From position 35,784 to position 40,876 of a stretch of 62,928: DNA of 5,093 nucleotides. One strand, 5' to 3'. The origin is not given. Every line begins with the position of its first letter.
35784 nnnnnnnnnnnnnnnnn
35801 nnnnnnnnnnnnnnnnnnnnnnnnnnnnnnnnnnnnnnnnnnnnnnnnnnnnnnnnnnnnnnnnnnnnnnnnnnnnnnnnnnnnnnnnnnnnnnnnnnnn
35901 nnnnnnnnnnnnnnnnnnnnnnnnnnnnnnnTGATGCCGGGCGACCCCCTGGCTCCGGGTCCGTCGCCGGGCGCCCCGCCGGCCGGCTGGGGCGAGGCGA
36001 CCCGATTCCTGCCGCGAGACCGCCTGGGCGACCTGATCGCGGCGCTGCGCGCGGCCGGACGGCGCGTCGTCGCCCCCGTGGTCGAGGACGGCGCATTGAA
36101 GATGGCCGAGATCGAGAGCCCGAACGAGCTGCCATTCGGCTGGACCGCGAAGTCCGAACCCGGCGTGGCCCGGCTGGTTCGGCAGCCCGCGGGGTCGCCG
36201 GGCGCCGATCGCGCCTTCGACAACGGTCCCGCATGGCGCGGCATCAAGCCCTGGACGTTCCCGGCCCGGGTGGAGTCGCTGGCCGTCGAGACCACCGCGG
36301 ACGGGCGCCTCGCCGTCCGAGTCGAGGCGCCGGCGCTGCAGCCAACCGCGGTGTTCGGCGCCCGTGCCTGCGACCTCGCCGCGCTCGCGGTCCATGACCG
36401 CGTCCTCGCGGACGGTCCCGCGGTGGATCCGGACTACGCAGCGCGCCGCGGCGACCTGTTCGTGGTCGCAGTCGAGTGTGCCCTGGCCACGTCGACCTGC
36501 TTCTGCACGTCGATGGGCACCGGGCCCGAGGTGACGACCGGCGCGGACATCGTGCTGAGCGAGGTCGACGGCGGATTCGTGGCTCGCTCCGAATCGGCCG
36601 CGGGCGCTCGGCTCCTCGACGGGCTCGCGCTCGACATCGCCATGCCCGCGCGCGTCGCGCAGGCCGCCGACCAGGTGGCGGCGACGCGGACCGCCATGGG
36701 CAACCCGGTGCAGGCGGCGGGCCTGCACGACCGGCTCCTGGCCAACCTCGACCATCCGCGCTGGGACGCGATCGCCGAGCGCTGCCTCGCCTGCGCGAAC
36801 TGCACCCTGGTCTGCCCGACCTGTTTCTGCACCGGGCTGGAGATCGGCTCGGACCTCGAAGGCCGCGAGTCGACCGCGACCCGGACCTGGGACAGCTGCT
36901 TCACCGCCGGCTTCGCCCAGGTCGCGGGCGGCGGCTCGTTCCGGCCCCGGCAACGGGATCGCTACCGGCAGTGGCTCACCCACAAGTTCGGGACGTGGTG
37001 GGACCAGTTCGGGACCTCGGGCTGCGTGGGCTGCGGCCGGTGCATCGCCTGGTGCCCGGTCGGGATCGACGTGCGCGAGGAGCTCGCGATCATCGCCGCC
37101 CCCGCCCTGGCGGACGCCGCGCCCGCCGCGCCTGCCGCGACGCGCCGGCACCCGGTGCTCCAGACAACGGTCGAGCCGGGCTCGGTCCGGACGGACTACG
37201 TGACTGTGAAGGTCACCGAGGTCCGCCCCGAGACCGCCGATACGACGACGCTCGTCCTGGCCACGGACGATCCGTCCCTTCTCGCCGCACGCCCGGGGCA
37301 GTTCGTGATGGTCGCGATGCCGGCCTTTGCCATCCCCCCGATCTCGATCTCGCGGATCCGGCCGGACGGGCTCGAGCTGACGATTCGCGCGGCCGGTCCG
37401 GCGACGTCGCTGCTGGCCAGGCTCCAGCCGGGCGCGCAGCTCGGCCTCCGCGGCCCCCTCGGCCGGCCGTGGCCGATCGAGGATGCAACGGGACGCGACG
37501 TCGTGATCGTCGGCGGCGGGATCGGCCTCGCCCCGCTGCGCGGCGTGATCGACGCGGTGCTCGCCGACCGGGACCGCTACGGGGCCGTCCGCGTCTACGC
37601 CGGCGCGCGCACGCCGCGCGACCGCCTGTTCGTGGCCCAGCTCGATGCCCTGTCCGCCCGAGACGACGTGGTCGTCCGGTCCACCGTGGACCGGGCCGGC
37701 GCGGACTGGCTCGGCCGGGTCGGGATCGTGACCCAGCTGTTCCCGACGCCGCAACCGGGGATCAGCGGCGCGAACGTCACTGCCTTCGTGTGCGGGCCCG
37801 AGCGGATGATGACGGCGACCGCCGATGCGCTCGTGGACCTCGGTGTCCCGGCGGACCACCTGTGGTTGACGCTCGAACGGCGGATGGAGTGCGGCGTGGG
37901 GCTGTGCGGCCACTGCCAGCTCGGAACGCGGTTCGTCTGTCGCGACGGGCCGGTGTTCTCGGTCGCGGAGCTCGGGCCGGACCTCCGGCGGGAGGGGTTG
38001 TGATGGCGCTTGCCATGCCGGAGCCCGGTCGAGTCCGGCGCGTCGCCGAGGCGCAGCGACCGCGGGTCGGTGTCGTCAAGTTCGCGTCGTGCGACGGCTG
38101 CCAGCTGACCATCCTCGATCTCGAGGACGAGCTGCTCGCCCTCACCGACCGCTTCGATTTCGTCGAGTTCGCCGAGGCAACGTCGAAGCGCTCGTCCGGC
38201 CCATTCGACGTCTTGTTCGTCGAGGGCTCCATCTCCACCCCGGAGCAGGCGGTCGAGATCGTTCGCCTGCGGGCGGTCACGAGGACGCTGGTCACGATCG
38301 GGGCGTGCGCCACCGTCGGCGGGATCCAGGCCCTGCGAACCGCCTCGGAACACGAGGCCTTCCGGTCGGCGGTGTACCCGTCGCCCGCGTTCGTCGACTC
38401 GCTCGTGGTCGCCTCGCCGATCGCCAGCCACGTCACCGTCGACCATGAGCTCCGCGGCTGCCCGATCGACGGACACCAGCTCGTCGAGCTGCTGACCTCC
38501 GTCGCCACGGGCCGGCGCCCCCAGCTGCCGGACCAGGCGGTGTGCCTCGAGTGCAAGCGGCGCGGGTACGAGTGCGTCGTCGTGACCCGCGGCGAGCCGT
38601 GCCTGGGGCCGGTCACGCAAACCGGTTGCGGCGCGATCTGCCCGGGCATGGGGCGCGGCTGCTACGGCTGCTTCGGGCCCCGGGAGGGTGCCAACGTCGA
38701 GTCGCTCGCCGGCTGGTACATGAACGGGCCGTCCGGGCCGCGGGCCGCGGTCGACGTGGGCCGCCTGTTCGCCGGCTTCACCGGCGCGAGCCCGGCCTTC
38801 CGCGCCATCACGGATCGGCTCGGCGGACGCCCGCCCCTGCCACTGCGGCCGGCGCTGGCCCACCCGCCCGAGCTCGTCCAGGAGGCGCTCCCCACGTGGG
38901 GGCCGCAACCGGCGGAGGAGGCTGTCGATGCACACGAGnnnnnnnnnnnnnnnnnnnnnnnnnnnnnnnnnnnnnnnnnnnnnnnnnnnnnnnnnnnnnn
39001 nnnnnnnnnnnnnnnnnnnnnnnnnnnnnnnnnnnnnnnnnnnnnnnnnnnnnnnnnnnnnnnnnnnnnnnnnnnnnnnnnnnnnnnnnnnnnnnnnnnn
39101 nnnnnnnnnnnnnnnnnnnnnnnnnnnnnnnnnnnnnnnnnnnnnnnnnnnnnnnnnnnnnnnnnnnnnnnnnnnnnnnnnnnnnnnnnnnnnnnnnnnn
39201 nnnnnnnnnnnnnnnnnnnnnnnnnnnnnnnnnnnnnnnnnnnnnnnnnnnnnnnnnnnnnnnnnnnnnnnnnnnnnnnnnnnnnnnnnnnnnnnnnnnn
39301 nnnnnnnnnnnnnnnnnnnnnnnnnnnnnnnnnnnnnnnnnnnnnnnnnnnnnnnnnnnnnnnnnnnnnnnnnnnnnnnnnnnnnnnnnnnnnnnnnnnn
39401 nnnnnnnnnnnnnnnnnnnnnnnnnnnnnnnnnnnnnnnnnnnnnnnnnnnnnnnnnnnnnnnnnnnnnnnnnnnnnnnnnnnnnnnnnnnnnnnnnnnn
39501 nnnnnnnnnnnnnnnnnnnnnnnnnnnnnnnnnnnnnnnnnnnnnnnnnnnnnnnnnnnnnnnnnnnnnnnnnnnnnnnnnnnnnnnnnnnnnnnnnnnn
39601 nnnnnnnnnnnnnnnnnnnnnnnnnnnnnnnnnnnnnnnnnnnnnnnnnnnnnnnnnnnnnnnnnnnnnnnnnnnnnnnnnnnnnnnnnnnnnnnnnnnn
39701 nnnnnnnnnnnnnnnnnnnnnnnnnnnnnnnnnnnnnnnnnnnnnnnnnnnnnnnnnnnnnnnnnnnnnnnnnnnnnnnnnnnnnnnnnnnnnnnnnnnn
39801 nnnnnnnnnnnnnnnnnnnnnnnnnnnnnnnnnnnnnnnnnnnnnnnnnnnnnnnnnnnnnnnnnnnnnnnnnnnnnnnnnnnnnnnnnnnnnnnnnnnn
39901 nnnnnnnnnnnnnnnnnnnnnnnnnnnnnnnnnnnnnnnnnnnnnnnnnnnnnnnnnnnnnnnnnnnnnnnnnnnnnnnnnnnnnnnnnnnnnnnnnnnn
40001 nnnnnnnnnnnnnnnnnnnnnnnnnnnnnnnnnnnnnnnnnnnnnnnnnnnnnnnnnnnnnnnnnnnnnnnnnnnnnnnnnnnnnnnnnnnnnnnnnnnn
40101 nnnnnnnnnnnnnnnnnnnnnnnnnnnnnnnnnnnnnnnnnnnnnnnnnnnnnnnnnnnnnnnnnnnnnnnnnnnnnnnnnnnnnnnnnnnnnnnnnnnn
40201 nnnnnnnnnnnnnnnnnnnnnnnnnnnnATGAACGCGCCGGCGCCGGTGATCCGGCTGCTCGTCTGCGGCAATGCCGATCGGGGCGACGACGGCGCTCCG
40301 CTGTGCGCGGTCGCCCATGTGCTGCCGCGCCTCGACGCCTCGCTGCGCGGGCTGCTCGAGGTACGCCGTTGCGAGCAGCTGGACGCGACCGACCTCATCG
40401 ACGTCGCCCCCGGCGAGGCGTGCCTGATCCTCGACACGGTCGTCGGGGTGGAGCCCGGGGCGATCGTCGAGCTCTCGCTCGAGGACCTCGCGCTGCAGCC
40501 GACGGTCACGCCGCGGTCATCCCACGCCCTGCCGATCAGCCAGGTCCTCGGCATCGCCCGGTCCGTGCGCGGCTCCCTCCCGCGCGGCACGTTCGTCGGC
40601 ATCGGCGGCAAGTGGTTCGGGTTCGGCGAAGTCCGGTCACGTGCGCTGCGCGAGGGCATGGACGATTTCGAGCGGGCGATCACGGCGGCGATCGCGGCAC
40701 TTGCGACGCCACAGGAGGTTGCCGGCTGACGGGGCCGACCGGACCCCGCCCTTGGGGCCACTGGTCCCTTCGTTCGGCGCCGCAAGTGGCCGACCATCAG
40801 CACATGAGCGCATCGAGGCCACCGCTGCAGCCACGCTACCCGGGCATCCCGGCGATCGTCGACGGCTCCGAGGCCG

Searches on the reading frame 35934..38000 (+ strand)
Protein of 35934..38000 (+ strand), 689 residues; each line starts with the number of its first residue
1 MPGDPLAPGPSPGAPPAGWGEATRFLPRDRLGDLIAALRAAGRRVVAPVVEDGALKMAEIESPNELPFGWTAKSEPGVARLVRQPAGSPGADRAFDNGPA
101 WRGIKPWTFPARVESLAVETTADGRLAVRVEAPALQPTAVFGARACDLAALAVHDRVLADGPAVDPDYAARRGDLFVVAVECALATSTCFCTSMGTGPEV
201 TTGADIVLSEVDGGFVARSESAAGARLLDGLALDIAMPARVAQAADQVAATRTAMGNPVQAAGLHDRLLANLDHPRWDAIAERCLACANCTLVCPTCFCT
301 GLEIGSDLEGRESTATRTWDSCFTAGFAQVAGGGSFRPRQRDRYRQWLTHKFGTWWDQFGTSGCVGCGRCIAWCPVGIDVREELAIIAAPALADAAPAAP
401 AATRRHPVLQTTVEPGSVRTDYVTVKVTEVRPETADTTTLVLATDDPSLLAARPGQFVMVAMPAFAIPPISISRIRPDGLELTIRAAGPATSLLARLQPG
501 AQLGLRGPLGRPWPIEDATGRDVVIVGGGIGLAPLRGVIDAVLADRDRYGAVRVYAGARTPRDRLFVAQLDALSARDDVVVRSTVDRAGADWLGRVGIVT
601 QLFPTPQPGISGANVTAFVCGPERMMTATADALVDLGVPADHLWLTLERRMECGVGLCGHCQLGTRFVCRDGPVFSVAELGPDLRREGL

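Call 15: search_protein_families(library=pfam, proteins=[window:35934-38000:+], max_evalue=0.01)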
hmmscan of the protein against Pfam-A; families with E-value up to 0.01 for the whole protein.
window:35934-38000:+ (689 aa): 12 families
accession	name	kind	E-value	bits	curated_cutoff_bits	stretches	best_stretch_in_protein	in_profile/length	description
PF17179.9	Fer4_22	-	5e-31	107.8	27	1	283-378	1-95/95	4Fe-4S dicluster domain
PF00175.26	NAD_binding_1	-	1.1e-13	52.2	22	1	526-630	2-108/109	Oxidoreductase NAD-binding domain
PF10418.14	DHODB_Fe-S_bind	-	2.7e-10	40.2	23.9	1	648-680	1-40/41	Iron-sulfur cluster binding domain of dihydroorotate dehydrogenase B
PF13237.11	Fer4_10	-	2.5e-06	27.7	25.5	1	361-376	6-21/53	4Fe-4S dicluster domain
PF12838.12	Fer4_7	-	2.3e-05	25.2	27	1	355-378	31-52/52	4Fe-4S dicluster domain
PF13746.11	Fer4_18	-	3.9e-05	24.3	27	1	357-386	54-83/114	4Fe-4S dicluster domain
PF14697.11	Fer4_21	-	9.7e-05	22.9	35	0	362-376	39-53/59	4Fe-4S dicluster domain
PF25160.1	LdpA_Fe-S-bd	-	0.00014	22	27.6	1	361-377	25-41/49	LdpA Fe-S cluster-binding domain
PF13183.11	Fer4_8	-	0.00061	20.7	27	1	281-378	2-68/68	4Fe-4S dicluster domain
PF13534.11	Fer4_17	-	0.00064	20.7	22.2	0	270-296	32-58/61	4Fe-4S dicluster domain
PF13187.11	Fer4_9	-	0.0026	18.2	27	1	283-377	1-50/52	4Fe-4S dicluster domain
PF00037.32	Fer4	-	0.0046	17.1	21.1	0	281-296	5-20/24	4Fe-4S binding domain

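Call 19: search_protein_families(library=ncbifam, proteins=[window:35934-38000:+], max_evalue=0.001)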
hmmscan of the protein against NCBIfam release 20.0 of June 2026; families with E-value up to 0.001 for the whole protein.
window:35934-38000:+ (689 aa): 27 families (the best 25 are shown)
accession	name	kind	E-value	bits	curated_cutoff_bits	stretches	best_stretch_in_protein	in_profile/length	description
NF006220.0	PRK08345.1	subfamily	3.2e-49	167.7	395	1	425-676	13-283/294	cytochrome-c3 hydrogenase subunit gamma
TIGR02911.1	sulfite_red_B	equivalog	2.5e-46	157.9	288.6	1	451-678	30-254/261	anaerobic sulfite reductase subunit AsrB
NF040835.1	sulfhyd_HydG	equivalog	4.6e-43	147.5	650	1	425-677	20-281/292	NADPH-dependent hydrogenase/sulfhydrogenase 1 subunit gamma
NF040829.1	sulfhyd_ShyB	equivalog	1e-38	133.2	690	1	136-379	82-321/334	NAD(P)-dependent hydrogenase/sulfhydrogenase 2 subunit beta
NF000796.0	PRK00054.1-1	equivalog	1.9e-38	132.2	224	1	423-680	4-235/254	dihydroorotate dehydrogenase electron transfer subunit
NF040833.1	sulfhyd_HydB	equivalog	1.5e-37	129.3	750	1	135-387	85-335/367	NADPH-dependent hydrogenase/sulfhydrogenase 1 subunit beta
NF040830.1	sulfhyd_ShyC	equivalog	4.6e-35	121.2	600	1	427-677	11-278/288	NAD(P)-dependent hydrogenase/sulfhydrogenase 2 subunit gamma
TIGR02910.1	sulfite_red_A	equivalog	3.1e-34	118.7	323.15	1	139-379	91-318/334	anaerobic sulfite reductase subunit AsrA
NF000798.0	PRK00054.1-3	equivalog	6.6e-24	84.9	219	1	450-678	29-240/244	dihydroorotate dehydrogenase electron transfer subunit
NF000799.0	PRK00054.1-4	equivalog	2.8e-20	72.5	314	1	452-679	33-255/258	dihydroorotate dehydrogenase electron transfer subunit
NF004862.0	PRK06222.1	subfamily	7.8e-18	64.9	220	1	451-677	27-245/281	sulfide/dihydroorotate dehydrogenase-like FAD/NAD-binding protein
NF009414.0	PRK12778.1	equivalog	1.8e-14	53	1103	1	451-678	27-246/752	bifunctional dihydroorotate dehydrogenase B NAD binding subunit/NADPH-dependent glutamate synthase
NF058606.1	GlBtMonoRdsGbcB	equivalog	3e-14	52.7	500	1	424-638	15-237/362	glycine betaine monooxygenase reductase subunit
NF040810.1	BenC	equivalog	5.3e-14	52.1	430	1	418-643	100-325/333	benzoate 1,2-dioxygenase electron transfer component BenC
NF000797.0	PRK00054.1-2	equivalog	7.6e-14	51.6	270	1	450-677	40-262/267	dihydroorotate dehydrogenase electron transfer subunit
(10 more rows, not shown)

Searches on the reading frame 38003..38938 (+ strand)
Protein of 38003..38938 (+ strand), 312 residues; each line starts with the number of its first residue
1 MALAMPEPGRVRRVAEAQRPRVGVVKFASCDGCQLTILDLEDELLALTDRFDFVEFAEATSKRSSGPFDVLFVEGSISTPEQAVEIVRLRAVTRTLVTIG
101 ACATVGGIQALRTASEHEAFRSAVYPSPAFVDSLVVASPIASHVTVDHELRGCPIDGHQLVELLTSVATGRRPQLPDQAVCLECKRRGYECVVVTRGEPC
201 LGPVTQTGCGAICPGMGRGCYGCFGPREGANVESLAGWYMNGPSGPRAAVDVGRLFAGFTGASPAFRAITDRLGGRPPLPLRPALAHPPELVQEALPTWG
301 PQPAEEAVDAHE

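Call 15: search_protein_families(library=pfam, proteins=[window:38003-38938:+], max_evalue=0.01)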
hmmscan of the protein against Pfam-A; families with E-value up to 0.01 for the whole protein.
window:38003-38938:+ (312 aa): 1 family
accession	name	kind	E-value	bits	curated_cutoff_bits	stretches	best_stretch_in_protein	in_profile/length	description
PF01058.29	Oxidored_q6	-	1.1e-18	67.6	27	1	30-166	1-127/128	NADH ubiquinone oxidoreductase, 20 Kd subunit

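Call 19: search_protein_families(library=ncbifam, proteins=[window:38003-38938:+], max_evalue=0.001)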
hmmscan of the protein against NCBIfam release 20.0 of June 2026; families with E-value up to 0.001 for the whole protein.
window:38003-38938:+ (312 aa): 4 families
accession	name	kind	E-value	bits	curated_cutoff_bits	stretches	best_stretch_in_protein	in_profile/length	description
NF040831.1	sulfhyd_ShyD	equivalog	1e-47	162.8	460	1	21-233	2-214/240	NAD(P)-dependent hydrogenase/sulfhydrogenase 2 subunit delta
NF040836.1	sulfhyd_HydD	equivalog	3.7e-41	141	500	1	18-226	4-212/261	NADPH-dependent hydrogenase/sulfhydrogenase 1 subunit delta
NF045875.1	F420_non_VhuG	exception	4.1e-23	82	450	1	17-226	2-239/286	F420-non-reducing hydrogenase subunit VhuG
TIGR03294.1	FrhG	equivalog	9e-10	38.7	245.5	1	20-175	2-148/228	coenzyme F420 hydrogenase subunit gamma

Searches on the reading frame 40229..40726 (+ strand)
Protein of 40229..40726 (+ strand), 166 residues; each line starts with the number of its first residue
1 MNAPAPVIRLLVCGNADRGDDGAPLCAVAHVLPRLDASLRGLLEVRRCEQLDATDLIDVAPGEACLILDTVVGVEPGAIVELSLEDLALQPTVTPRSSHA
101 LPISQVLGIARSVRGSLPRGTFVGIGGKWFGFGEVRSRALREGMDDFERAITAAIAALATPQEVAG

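Call 15: search_protein_families(library=pfam, proteins=[window:40229-40726:+], max_evalue=0.01)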
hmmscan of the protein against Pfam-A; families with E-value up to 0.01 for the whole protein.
window:40229-40726:+ (166 aa): 1 family
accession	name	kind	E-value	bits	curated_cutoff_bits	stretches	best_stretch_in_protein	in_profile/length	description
PF01750.23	HycI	-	0.0045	17.3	23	1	63-114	37-89/130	Hydrogenase maturation protease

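Call 19: search_protein_families(library=ncbifam, proteins=[window:40229-40726:+], max_evalue=0.001)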
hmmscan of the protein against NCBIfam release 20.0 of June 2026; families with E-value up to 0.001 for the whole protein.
window:40229-40726:+ (166 aa): 1 family
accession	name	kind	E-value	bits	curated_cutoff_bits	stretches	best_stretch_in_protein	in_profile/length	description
TIGR00072.1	hydrog_prot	superfamily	5.9e-12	45.8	47.45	1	11-153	3-143/145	hydrogenase maturation protease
